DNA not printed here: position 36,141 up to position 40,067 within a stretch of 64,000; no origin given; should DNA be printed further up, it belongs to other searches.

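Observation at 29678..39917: Three-gene operon: PLD-SNF2 helicase-nuclease + giant gamma-class N6A methyltransferase + 1208-aa unknown protein (candidate undescribed DNA-modification defence system)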

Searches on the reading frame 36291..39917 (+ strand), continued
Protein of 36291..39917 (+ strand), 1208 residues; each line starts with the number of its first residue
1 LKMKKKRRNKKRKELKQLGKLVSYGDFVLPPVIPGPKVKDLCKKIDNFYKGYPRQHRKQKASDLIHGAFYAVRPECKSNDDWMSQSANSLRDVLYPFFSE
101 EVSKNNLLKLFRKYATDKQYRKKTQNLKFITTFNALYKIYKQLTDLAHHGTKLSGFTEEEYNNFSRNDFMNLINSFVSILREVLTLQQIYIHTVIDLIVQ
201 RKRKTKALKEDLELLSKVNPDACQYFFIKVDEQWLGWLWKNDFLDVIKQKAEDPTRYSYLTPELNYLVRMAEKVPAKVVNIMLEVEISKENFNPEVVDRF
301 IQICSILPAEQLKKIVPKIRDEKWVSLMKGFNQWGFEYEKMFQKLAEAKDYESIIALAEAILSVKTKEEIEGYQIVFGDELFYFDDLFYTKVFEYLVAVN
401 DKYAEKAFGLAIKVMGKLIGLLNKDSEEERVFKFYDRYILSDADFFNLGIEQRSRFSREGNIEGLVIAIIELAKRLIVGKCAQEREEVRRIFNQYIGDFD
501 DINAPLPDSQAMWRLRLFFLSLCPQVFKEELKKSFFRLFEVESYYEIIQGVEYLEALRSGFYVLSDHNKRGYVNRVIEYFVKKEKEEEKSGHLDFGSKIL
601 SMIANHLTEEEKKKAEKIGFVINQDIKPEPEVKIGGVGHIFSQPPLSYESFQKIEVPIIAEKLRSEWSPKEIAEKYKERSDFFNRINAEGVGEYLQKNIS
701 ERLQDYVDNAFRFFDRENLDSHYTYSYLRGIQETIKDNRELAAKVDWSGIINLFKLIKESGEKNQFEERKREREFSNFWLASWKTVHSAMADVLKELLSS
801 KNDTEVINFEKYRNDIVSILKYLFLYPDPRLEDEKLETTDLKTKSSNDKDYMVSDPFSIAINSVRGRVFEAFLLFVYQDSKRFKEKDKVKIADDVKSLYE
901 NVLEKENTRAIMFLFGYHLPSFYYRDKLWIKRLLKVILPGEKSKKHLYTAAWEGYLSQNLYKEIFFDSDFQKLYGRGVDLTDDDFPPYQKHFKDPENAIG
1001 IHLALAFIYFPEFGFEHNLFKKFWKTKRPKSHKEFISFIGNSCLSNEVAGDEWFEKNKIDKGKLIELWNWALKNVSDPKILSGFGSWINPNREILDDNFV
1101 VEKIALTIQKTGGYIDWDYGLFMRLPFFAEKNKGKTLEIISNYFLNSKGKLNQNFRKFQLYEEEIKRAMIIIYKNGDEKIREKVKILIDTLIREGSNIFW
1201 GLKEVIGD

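Call 53: predict_structure(alignment_id=A1)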
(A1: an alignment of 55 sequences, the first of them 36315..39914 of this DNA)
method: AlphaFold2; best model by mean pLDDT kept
length: 1200 residues; sequences in the alignment: 55
mean_pLDDT: 87.6   pTM: 0.70
mean pLDDT of the five models: 87.6, 87.0, 85.8, 85.3, 84.8
residues with pLDDT >= 90: 744; 70-90: 353; 50-70: 68; < 50: 35
segments of 3 or more residues with pLDDT < 50: 1-18, 366-369, 446-448, 625-630
pLDDT, mean of each block of 10 residues (from residue 1): 38 42 79 91 77 90 85 89 88 75 89 85 92 90 80 90 93 92 94 89 91 93 95 94 84 92 96 96 93 96 97 94 83 96 96 90 57 82 92 93 94 70 73 80 53 86 91 84 92 86 91 93 93 84 90 93 94 82 79 92 90 86 52 77 93 93 81 71 92 94 93 95 94 92 97 87 53 89 97 86 95 95 90 75 89 95 95 89 95 95 96 94 95 91 95 94 94 89 90 96 94 94 95 86 83 93 94 94 86 95 90 93 95 90 73 86 93 92 90 84
secondary structure, 60 per line:
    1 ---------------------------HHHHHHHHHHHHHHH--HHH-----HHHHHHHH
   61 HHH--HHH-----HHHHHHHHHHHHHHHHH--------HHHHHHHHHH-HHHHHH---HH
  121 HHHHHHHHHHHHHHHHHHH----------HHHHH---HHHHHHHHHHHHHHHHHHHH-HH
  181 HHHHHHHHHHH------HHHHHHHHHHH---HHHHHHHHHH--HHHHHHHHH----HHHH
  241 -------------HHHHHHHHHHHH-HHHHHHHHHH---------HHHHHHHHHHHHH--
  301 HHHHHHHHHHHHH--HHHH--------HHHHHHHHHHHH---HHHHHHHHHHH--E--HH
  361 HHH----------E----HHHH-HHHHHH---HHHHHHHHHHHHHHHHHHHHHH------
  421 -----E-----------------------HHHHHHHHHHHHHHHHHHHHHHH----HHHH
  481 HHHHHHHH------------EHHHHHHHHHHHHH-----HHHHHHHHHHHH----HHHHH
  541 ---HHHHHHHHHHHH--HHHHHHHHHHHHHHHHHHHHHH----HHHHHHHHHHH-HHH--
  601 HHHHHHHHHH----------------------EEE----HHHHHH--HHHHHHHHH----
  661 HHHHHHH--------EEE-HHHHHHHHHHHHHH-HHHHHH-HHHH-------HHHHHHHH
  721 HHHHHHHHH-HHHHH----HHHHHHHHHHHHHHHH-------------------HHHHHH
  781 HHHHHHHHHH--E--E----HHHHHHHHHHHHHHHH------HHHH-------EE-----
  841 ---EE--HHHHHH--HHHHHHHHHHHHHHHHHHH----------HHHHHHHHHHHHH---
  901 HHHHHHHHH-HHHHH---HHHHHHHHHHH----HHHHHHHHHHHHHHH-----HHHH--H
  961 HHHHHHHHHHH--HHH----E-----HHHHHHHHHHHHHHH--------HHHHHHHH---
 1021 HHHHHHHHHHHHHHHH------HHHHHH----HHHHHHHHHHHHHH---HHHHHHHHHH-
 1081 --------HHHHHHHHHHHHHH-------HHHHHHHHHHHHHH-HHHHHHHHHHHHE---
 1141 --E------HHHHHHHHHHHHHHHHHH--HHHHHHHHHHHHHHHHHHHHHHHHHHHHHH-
elements in order (helices of 4 or more, strands of 3 or more residues): H28-42 H53-63 H74-90 H99-108 H110-115 H119-139 H150-154 H158-177 H179-191 H198-208 H212-221 H224-232 H237-240 H254-265 H267-276 H286-298 H301-313 H316-319 H328-339 H343-353 H359-363 H379-382 H384-389 H393-414 H450-472 H477-488 H502-514 H520-531 H536-540 H544-555 H558-579 H584-594 H601-610 E633-635 H640-645 H648-656 H661-667 E676-678 H680-693 H695-700 H702-705 H713-729 H731-735 H740-755 H775-790 H801-816 H823-826 H848-853 H856-874 H885-897 H901-909 H911-915 H919-929 H934-948 H954-957 H960-971 H987-1001 H1010-1017 H1021-1036 H1043-1048 H1053-1066 H1070-1079 H1089-1102 H1110-1123 H1125-1136 H1150-1167 H1170-1199

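Call 57: search_dna_similar(query=window:36297-39917:+, collection=plasmids, mode=protein, max_rows=15)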
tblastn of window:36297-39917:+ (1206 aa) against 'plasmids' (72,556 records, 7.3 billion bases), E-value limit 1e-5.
Records with a match: 3; places in all: 3; records where one place covers at least 80% of the query: 0.
Best place of each record, by identity: <60% 3.
By first word of the organism name: Legionella 3.
By predicted mobility (MOB-suite, as given by PLSDB): conjugative 3.
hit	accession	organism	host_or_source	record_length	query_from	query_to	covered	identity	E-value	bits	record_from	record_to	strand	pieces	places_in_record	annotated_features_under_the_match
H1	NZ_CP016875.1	Legionella pneumophila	Glomma River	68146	635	1109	39%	23.1%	2e-6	60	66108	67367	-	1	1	none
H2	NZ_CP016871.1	Legionella pneumophila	industrial building air scrubber liquid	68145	635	1109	39%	23.1%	2e-6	60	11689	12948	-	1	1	hypothetical protein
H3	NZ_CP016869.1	Legionella pneumophila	clinical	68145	635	1109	39%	23.1%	2e-6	60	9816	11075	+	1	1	hypothetical protein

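Call 58: search_dna_similar(query=window:36297-39917:+, collection=phages, mode=protein, max_rows=15)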
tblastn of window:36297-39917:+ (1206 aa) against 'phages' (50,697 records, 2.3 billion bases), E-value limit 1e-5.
No match.

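Call 59: get_annotated_region(hit=H2, flank=9000)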
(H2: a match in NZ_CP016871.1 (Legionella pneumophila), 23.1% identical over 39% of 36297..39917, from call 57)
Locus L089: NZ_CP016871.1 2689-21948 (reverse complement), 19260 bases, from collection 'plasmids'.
description: Legionella pneumophila subsp. pneumophila strain FFI103 plasmid unnamed, complete sequence
organism: Legionella pneumophila (NCBI taxid 91891)
taxonomy: Bacteria; Pseudomonadota; Gammaproteobacteria; Legionellales; Legionellaceae; Legionella; Legionella pneumophila
host: -; source: industrial building air scrubber liquid; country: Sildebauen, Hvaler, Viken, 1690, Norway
typing (MOB-suite, as given by PLSDB): conjugative; relaxase MOBF; mating-pair formation MPF_F
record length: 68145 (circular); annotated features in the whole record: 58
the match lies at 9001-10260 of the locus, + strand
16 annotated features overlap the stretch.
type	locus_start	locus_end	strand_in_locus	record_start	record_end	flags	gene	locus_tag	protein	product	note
CDS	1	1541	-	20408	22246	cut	-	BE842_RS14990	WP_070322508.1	hypothetical protein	-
CDS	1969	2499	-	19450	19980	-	-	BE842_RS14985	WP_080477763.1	CGNR zinc finger domain-containing protein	-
CDS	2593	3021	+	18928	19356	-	-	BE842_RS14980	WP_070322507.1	hypothetical protein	-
CDS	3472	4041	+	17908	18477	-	-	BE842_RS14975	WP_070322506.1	recombinase family protein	GO:0006310 - DNA recombination [Evidence IEA]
CDS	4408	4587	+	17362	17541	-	-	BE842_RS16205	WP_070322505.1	helix-turn-helix domain-containing protein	GO:0006310 - DNA recombination [Evidence IEA]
CDS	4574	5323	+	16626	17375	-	-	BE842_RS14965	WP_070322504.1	hypothetical protein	-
CDS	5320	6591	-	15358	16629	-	-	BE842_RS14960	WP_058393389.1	IS256 family transposase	-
CDS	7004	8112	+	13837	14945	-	-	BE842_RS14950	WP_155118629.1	IS3 family transposase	-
CDS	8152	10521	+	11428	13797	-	-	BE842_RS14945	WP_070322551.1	hypothetical protein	-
CDS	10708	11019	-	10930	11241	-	-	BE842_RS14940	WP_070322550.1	hypothetical protein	-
CDS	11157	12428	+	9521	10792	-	-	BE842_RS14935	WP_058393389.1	IS256 family transposase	-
CDS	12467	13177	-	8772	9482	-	-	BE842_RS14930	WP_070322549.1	hypothetical protein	-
CDS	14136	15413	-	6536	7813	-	-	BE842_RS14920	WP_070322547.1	Y-family DNA polymerase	-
CDS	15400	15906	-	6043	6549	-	umuD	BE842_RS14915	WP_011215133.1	translesion error-prone DNA polymerase V autoproteolytic subunit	-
CDS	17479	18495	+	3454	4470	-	-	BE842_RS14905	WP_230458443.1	ParA family protein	-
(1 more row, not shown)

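Call 64: search_protein_families(library=pfam, alignment_id=A3, max_evalue=0.00001)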
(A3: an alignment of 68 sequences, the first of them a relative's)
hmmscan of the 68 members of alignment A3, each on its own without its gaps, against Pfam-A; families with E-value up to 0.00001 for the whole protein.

A. member 1, L001:6185-9490:+ (1101 aa): 4 families
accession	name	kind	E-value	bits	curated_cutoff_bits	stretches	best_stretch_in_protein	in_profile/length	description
PF07669.17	Eco57I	-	8.3e-39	133.8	25.3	1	569-780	1-171/171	Eco57I restriction-modification methylase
PF12950.13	TaqI_C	-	4.8e-14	53.1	26.5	1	894-1041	1-118/118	TaqI-like C-terminal specificity domain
PF02384.22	N6_Mtase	-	2.2e-10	40.8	20.4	0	677-802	117-240/311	N-6 DNA Methylase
PF20473.4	MmeI_Mtase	-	9.3e-09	35.3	27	1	512-704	13-154/259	MmeI, DNA-methyltransferase domain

B. families by the number of members that match (of 68 scanned): 76 families (the first 25 are shown)
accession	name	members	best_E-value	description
PF07669.17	Eco57I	17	9.5e-40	Eco57I restriction-modification methylase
PF04851.21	ResIII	17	2.3e-20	Type III restriction enzyme, res subunit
PF02384.22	N6_Mtase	14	8.3e-27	N-6 DNA Methylase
PF20473.4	MmeI_Mtase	10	1.9e-14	MmeI, DNA-methyltransferase domain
PF00271.37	Helicase_C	9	4e-22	Helicase conserved C-terminal domain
PF12950.13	TaqI_C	9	3.9e-21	TaqI-like C-terminal specificity domain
PF00176.29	SNF2-rel_dom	9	1.1e-15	SNF2-related domain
PF13091.12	PLDc_2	8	3.9e-12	PLD-like domain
PF00270.35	DEAD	8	3.2e-09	DEAD/DEAH box helicase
PF01555.25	N6_N4_Mtase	5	5.9e-49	DNA methylase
PF09565.16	RE_NgoFVII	5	2e-08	NgoFVII restriction endonuclease N-terminal PLD domain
PF18766.7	SWI2_SNF2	3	1.5e-09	SWI2/SNF2 ATPase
PF13414.12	TPR_11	2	1.8e-204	TPR repeat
PF00515.34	TPR_1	2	2.6e-203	Tetratricopeptide repeat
PF07719.23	TPR_2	2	2.8e-147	Tetratricopeptide repeat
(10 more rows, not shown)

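Call 80: find_encoding_contigs(protein=P0001, flank=1000, max_places=2)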
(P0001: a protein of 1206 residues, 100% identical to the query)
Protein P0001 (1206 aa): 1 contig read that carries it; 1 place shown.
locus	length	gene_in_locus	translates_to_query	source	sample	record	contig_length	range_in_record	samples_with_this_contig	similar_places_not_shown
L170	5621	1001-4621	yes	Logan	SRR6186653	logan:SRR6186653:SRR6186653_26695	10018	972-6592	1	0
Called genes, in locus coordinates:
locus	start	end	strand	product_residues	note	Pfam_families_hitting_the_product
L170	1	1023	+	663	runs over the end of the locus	?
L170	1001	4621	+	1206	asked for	-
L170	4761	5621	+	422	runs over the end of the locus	PF13365:Trypsin_2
